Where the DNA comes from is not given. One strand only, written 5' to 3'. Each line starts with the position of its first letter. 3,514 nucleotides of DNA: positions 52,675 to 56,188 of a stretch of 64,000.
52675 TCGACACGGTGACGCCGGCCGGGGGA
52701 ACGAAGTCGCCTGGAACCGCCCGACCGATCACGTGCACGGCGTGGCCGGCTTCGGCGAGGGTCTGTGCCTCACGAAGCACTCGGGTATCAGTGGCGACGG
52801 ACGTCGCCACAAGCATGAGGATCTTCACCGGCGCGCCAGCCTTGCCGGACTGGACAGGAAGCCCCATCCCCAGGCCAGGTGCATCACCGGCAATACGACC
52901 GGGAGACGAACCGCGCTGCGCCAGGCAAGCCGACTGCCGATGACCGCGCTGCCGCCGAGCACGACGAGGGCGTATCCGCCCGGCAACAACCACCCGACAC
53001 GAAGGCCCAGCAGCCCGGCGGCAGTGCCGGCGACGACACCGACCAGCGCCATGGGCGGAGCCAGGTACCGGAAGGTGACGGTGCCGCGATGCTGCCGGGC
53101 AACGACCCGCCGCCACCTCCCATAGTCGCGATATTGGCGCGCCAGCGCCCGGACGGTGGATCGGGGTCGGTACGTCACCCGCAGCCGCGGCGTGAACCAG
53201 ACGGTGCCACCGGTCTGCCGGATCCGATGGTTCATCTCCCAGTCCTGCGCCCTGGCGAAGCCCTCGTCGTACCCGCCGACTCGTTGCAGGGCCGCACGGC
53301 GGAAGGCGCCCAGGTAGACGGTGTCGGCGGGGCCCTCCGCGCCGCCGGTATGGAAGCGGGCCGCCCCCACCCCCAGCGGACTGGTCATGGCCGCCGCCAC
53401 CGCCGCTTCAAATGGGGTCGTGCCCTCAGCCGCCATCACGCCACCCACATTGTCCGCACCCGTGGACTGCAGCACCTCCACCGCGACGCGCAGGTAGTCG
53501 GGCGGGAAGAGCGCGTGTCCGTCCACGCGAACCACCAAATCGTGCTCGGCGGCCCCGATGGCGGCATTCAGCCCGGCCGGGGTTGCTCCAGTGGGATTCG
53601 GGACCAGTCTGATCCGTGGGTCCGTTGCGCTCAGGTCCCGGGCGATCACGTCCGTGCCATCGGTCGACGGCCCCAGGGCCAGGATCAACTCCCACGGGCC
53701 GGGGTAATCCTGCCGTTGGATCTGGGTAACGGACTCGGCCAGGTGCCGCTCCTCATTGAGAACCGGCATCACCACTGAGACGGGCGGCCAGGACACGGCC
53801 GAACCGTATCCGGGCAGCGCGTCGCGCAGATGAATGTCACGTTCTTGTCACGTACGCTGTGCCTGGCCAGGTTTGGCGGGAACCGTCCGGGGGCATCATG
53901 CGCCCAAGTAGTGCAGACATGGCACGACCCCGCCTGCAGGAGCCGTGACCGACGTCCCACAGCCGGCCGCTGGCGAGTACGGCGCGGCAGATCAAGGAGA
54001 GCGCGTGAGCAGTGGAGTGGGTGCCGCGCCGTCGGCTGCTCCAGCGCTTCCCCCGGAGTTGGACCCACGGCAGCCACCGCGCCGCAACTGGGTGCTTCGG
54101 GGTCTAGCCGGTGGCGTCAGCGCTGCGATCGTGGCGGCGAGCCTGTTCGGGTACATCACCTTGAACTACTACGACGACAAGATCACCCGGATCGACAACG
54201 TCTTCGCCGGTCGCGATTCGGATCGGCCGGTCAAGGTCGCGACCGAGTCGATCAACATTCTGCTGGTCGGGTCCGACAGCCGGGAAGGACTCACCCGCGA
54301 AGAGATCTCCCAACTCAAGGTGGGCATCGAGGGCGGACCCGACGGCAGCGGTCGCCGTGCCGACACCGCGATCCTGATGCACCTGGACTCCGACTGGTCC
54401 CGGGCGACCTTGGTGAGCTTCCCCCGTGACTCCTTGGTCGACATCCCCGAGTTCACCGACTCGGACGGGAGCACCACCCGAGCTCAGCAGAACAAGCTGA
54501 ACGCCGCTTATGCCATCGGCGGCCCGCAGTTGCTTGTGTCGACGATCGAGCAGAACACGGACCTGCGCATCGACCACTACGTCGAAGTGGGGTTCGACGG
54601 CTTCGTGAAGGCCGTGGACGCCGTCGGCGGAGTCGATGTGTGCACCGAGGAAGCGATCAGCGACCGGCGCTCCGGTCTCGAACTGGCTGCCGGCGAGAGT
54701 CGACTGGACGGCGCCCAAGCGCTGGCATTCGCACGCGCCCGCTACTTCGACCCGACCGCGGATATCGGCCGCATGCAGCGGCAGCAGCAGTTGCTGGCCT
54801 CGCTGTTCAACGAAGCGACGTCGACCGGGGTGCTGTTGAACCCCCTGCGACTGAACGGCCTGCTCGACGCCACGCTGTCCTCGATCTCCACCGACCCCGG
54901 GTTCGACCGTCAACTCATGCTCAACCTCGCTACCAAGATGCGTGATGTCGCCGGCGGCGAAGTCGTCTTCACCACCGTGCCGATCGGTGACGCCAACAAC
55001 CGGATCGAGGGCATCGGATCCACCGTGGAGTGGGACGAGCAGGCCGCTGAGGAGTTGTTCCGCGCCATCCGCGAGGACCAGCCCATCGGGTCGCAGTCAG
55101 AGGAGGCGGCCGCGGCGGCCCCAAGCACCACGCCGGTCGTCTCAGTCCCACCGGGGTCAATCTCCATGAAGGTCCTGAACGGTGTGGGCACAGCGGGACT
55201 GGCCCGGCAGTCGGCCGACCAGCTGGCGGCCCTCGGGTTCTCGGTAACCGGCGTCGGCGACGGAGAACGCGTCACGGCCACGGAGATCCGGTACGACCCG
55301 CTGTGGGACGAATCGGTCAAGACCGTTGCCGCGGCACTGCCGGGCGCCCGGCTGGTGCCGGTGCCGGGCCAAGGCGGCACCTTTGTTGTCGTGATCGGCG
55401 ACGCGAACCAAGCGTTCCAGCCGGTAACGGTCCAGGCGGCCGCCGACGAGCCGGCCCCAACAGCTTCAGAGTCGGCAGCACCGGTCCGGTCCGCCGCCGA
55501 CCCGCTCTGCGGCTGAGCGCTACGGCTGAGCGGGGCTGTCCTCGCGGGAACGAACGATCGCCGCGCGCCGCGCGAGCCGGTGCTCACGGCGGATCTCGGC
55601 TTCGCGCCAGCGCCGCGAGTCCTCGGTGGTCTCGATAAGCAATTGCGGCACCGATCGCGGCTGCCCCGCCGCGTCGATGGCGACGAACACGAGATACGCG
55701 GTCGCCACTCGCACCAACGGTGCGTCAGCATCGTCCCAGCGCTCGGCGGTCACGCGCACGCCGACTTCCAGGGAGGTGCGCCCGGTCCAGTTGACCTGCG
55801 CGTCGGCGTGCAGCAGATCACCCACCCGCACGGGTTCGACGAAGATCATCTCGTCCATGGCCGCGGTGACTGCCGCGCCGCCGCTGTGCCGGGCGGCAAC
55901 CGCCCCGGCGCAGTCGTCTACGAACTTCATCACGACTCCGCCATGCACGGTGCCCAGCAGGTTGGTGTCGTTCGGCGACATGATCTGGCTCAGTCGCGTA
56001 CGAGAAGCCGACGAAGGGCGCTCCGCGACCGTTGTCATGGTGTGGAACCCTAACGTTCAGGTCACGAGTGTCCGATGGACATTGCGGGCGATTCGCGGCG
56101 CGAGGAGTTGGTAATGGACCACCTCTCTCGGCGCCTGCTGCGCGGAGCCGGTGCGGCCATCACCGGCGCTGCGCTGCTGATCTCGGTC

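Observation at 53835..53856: Helically phased direct repeat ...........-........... upstream of the LCP ligase gene: candidate MtrA-type operator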

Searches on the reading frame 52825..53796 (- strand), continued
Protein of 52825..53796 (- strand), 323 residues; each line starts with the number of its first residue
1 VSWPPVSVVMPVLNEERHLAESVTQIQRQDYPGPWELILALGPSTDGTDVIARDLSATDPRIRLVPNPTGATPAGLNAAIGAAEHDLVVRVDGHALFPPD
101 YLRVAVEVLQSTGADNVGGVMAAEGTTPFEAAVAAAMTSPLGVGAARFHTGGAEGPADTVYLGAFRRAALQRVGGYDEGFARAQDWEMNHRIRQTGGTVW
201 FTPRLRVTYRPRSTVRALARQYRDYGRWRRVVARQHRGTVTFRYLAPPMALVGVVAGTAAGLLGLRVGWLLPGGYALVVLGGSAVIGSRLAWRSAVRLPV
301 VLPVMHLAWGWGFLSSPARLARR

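Call 42: find_encoding_contigs(protein=P0122, flank=3000, max_places=3)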
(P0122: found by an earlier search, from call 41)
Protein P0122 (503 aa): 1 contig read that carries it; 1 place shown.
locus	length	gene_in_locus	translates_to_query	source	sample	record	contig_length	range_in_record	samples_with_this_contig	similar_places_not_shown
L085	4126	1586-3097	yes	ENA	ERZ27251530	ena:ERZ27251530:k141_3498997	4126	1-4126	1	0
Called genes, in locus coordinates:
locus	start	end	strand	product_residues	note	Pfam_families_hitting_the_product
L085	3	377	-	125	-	?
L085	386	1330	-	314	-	PF00535:Glycos_transf_2, PF13506:Glyco_transf_21, PF13641:Glyco_tranf_2_3, PF13632:Glyco_trans_2_3 (weak)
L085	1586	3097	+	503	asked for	PF03816:LytR_cpsA_psr, PF13399:LytR_C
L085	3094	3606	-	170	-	PF03061:4HBT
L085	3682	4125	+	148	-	?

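Call 43: find_encoding_contigs(protein=P0123, flank=3000, max_places=3)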
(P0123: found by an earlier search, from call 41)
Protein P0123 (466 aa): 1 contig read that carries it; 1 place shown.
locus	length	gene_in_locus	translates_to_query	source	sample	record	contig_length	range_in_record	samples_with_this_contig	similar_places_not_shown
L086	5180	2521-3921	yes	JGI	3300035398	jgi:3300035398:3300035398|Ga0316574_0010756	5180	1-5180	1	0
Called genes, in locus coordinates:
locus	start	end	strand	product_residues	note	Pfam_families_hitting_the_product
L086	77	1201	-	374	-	PF13439:Glyco_transf_4, PF13579:Glyco_trans_4_4, PF00534:Glycos_transf_1 (weak), PF13692:Glyco_trans_1_4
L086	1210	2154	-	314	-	PF00535:Glycos_transf_2, PF13506:Glyco_transf_21, PF13641:Glyco_tranf_2_3, PF13632:Glyco_trans_2_3 (weak)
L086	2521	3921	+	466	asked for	PF03816:LytR_cpsA_psr, PF13399:LytR_C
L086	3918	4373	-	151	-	PF03061:4HBT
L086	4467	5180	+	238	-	?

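Call 44: find_encoding_contigs(protein=P0126, flank=3000, max_places=3)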
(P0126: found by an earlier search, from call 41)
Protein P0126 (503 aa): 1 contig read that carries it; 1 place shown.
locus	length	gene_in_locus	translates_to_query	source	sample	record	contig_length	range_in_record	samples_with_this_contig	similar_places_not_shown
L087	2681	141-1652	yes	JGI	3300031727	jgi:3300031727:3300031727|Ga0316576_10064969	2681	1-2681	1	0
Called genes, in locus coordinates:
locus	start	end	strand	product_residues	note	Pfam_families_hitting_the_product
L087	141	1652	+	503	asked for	PF03816:LytR_cpsA_psr, PF13399:LytR_C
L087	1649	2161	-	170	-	PF03061:4HBT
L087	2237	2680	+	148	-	?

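Call 50: find_encoding_contigs(protein=P0018, flank=2500, max_places=2)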
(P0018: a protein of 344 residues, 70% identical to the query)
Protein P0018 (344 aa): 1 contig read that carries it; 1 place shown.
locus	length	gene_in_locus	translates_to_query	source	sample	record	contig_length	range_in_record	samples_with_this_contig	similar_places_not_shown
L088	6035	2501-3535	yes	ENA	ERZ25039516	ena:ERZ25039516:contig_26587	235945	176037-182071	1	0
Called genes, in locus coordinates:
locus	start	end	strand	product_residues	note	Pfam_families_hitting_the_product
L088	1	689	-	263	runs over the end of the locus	-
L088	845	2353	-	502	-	PF03816:LytR_cpsA_psr, PF13399:LytR_C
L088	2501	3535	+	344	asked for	PF13506:Glyco_transf_21, PF00535:Glycos_transf_2, PF13641:Glyco_tranf_2_3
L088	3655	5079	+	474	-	PF01565:FAD_binding_4, PF08031:BBE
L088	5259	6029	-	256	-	PF03009:GDPD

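Call 51: find_encoding_contigs(protein=P0033, flank=2500, max_places=2)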
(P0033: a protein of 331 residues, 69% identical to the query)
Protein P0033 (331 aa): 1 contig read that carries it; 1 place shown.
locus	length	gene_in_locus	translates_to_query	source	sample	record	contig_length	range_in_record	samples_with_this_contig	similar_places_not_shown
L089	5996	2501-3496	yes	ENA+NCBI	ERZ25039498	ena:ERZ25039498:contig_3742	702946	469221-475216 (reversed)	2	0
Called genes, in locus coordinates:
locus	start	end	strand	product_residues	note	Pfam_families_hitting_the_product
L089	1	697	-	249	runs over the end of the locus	-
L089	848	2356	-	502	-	PF03816:LytR_cpsA_psr, PF13399:LytR_C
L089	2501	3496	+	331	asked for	PF13506:Glyco_transf_21, PF00535:Glycos_transf_2, PF13641:Glyco_tranf_2_3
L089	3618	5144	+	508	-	PF02720:DUF222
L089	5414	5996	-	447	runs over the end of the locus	PF00561:Abhydrolase_1, PF12697:Abhydrolase_6, PF12146:Hydrolase_4 (weak), PF03096:Ndr (weak)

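Call 52: find_encoding_contigs(protein=P0037, flank=2500, max_places=2)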
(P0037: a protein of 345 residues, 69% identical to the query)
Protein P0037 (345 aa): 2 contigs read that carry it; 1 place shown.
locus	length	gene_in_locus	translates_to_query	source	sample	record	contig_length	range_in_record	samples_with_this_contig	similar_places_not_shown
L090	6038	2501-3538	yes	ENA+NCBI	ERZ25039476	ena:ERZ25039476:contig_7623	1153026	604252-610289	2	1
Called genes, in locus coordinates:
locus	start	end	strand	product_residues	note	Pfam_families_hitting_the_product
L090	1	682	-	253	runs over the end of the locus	-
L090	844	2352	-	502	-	PF03816:LytR_cpsA_psr, PF13399:LytR_C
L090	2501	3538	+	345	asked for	PF13506:Glyco_transf_21, PF00535:Glycos_transf_2, PF13641:Glyco_tranf_2_3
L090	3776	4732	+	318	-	PF00296:Bac_luciferase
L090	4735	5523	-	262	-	PF03009:GDPD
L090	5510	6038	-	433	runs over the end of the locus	PF04464:Glyphos_transf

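Call 55: search_protein_families(library=ncbifam, proteins=[window:52825-53796:-], max_evalue=0.00001)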
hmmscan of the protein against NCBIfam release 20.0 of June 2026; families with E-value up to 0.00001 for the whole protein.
window:52825-53796:- (323 aa): 11 families
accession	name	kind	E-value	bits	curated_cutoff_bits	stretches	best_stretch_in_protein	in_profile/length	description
TIGR03965.1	mycofact_glyco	equivalog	6.8e-19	68.1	280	1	2-261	72-334/467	mycofactocin biosynthesis glycosyltransferase MftF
TIGR03472.1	HpnI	equivalog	8.6e-18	64.3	310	1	2-268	39-310/373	bacteriohopanetetrol glucosamine biosynthesis glycosyltransferase HpnI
NF041875.1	EPS_EpsD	equivalog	2e-17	63.6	370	1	6-237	1-235/325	exopolysaccharide biosynthesis glycosyltransferase EpsD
TIGR03937.1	PgaC_IcaA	equivalog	9.2e-13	47.9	422.3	1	3-112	44-153/407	poly-beta-1,6-N-acetyl-D-glucosamine synthase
NF053739.1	GlytfEpsEBac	equivalog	5.1e-11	42.1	450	1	4-117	1-115/265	glycosyltransferase EpsE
TIGR03469.1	HpnB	hypoth_equivalog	7.2e-10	38.4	379.25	1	2-58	42-98/386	hopene-associated glycosyltransferase HpnB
TIGR04283.1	glyco_like_mftF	equivalog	1.7e-08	34.3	182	1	6-205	1-182/221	TIGR04283 family arsenosugar biosynthesis glycosyltransferase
NF047683.1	TeichurnBiosyTuaG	equivalog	2.9e-07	30.4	400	1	4-110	6-112/252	teichuronic acid biosynthesis protein TuaG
TIGR04242.1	nodulat_NodC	equivalog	3.1e-07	29.7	550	1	2-122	46-166/395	chitooligosaccharide synthase NodC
NF038299.1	EPS_HpsN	equivalog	9.8e-07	28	425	0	5-120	2-115/317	hormogonium polysaccharide biosynthesis glycosyltransferase HpsN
NF045692.1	OglycostaseCruG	equivalog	2.1e-06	27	600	1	6-67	43-103/386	2'-O-glycosyltransferase CruG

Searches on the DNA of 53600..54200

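Call 30: search_rna_families(source=window, start=53600, end=54200, threshold=evalue, max_evalue=1)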
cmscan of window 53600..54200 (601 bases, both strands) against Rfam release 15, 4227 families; matches with E-value up to 1: 1.
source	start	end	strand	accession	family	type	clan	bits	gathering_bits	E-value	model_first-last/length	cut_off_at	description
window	53946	54001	-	RF03163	c4-a1b1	Gene; antisense;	CL00128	19.3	46.7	0.021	1-53/53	no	a1, b1 targets of C4 antisense RNA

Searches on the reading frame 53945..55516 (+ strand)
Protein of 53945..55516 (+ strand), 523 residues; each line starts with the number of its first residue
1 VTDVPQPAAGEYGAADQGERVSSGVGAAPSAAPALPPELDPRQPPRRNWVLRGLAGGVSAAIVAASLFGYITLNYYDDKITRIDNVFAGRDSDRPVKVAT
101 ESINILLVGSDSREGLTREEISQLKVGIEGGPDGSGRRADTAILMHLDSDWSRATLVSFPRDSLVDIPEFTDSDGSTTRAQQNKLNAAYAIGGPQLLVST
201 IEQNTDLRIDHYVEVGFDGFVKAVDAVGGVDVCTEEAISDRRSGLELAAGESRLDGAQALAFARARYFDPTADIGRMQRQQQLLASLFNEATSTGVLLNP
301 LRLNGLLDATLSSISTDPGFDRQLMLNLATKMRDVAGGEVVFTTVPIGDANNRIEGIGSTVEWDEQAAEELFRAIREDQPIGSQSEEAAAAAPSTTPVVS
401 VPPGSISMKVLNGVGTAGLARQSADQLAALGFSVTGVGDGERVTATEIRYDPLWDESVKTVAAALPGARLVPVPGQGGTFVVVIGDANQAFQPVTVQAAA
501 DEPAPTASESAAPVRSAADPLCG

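Call 5: search_protein_families(library=pfam, proteins=[window:53945-55516:+])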
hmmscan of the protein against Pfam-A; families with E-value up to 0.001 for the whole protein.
window:53945-55516:+ (523 aa): 2 families
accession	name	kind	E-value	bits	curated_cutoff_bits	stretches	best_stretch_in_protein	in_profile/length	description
PF03816.19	LytR_cpsA_psr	-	1e-48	165.7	24.6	1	138-292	1-149/150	LytR_cpsA_psr family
PF13399.11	LytR_C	-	9.1e-12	46.2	22.2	1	406-486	2-84/86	LytR cell envelope-related transcriptional attenuator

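Call 7: find_related_loci(query=window:53945-55516:+, collection=genome_contigs, flank=4000)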
Query window:53945-55516:+ (523 aa) in genome_contigs; peptide patterns used: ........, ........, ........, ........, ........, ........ (x = any residue, [..] = any of these).
599 stretches matched a pattern (row limit reached: there are more); 476 encode a relative of the query (tblastn E <= 1e-3); the best 80 are kept; 80 distinct loci.
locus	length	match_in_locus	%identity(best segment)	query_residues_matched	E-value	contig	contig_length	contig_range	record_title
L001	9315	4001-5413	52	35-496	5e-147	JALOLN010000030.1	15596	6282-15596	MAG: Actinomycetes bacterium isolate Prado026 scaffold_2501, whole genome shotgun sequence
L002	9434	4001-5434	46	34-523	3e-124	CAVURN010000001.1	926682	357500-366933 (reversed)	MAG: uncultured Actinomycetota bacterium isolate MFD09730.bin.2.141 genome assembly, contig: contig_10387, whole genome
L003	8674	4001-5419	46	35-523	5e-120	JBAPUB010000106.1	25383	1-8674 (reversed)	MAG: Actinomycetes bacterium isolate MFD02847_ilm_asm_bin1 k127_6507, whole genome shotgun sequence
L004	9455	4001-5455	44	26-522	1e-119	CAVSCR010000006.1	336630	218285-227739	MAG: uncultured Actinomycetota bacterium isolate MFD02134.bin.1.63 genome assembly, contig: contig_79876, whole genome s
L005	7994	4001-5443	43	29-523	1e-119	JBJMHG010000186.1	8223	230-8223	MAG: Actinomycetes bacterium isolate 12C16O_0h_50_unf_bin_17 k141_3618081, whole genome shotgun sequence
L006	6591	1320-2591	48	53-496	3e-118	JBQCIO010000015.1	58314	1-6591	MAG: Motilibacteraceae bacterium isolate bin843 k141_350344, whole genome shotgun sequence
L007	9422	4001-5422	44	34-523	5e-118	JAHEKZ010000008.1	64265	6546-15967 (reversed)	MAG: Actinomycetes bacterium isolate Ww60 NODE_632_length_64265_cov_15.754334, whole genome shotgun sequence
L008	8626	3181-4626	44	27-523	3e-117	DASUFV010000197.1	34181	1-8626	MAG TPA_asm: Actinomycetes bacterium isolate SMAG_U1388 k141_767525, whole genome shotgun sequence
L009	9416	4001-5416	44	34-523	6e-116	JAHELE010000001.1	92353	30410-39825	MAG: Actinomycetes bacterium isolate Ww61 NODE_289_length_92353_cov_4.071613, whole genome shotgun sequence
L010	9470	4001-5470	42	28-523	4e-115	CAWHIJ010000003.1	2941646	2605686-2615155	MAG: uncultured Actinomycetota bacterium isolate MFD02979.bin.1.39 genome assembly, contig: contig_33790, whole genome s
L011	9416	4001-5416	43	32-523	7e-115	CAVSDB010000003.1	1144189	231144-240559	MAG: uncultured Actinomycetota bacterium isolate MFD02134.bin.1.166 genome assembly, contig: contig_9440, whole genome s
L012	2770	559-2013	42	23-523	2e-118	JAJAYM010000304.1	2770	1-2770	MAG: Actinomycetes bacterium isolate CAN_BIN10 c_000000167590, whole genome shotgun sequence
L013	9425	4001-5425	43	34-523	3e-112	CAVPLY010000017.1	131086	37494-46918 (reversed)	MAG: uncultured Actinomycetota bacterium isolate MFD09779.bin.3.245 genome assembly, contig: contig_60549, whole genome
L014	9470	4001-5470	41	1-523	1e-113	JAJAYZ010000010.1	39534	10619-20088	MAG: Actinomycetes bacterium isolate CAN_BIN24 c_000000016233, whole genome shotgun sequence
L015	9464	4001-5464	40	24-512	1e-106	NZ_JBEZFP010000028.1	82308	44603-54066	Streptodolium elevatio strain NPDC048946 NPDC048946_48_E11.ctg-0028, whole genome shotgun sequence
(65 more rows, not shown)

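Call 41: list_cluster_members(proteins=[P0001, window:54005-55516:+, window:5855-6556:-, P0002, P0003, P0004])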
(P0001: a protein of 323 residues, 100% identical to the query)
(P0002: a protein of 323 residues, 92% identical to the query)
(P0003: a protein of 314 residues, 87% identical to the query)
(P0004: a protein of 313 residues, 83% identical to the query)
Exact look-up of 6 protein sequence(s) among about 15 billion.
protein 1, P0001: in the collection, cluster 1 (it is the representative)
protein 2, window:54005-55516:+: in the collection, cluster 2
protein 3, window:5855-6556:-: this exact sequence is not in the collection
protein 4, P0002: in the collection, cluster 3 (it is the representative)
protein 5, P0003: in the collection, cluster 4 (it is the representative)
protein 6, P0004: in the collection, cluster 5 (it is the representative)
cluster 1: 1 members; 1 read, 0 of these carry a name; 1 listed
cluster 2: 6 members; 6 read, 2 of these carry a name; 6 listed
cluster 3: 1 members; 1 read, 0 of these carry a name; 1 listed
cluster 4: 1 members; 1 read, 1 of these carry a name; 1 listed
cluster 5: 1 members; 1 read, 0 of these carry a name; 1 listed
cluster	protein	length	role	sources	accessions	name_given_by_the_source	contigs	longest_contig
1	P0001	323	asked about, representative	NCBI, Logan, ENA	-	-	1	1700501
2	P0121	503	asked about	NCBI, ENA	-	-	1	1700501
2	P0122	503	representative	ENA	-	-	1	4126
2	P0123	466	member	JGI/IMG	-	LCP family protein required for cell wall assembly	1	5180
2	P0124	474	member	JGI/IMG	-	LCP family protein required for cell wall assembly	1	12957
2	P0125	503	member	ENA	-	-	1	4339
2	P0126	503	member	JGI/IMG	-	-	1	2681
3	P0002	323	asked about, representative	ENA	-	-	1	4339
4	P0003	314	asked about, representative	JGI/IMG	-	glycosyltransferase involved in cell wall biosynthesis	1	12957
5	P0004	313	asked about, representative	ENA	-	-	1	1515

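Call 55: search_protein_families(library=ncbifam, proteins=[window:54005-55516:+], max_evalue=0.00001)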
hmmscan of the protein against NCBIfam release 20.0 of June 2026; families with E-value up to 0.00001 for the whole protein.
window:54005-55516:+ (503 aa): 4 families
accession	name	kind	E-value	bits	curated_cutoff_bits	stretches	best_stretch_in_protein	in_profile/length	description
TIGR00350.1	lytR_cpsA_psr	domain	3.2e-46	157.4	62.3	1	118-272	2-151/152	LCP family glycopolymer transferase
NF006897.1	PRK09379.1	equivalog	3e-32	112.1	441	1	98-301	57-245/298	polyisoprenyl-teichoic acid--peptidoglycan teichoic acid transferase TagU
NF047591.1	ligase_LytR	equivalog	1.2e-28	100.5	450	1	40-267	15-231/336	glycopolymer--peptidoglycan transferase LytR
NF051849.1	LCP_trans_Cps2A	equivalog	1.6e-21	77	650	1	111-298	233-409/477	LCP family glycopolymer transferase CpsA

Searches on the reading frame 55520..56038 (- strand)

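Call 55: search_protein_families(library=ncbifam, proteins=[window:55520-56038:-], max_evalue=0.00001)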
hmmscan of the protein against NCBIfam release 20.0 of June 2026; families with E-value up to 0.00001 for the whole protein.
window:55520-56038:- (172 aa): 4 families
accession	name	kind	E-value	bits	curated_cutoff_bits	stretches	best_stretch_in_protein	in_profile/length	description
NF007970.0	PRK10694.1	equivalog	4.8e-14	52.4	162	1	17-132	15-131/133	acyl-CoA thioester hydrolase YciA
TIGR02286.1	PaaD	equivalog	7e-08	32.7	118.9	1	14-98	16-98/114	hydroxyphenylacetyl-CoA thioesterase PaaI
NF052388.1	Lys_ferment_KAL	equivalog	5.9e-07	29.9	160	1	25-96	14-86/120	3-aminobutyryl-CoA ammonia lyase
TIGR00369.1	unchar_dom_1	domain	4.1e-06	26.9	36.6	1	22-91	26-95/117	hotdog fold thioesterase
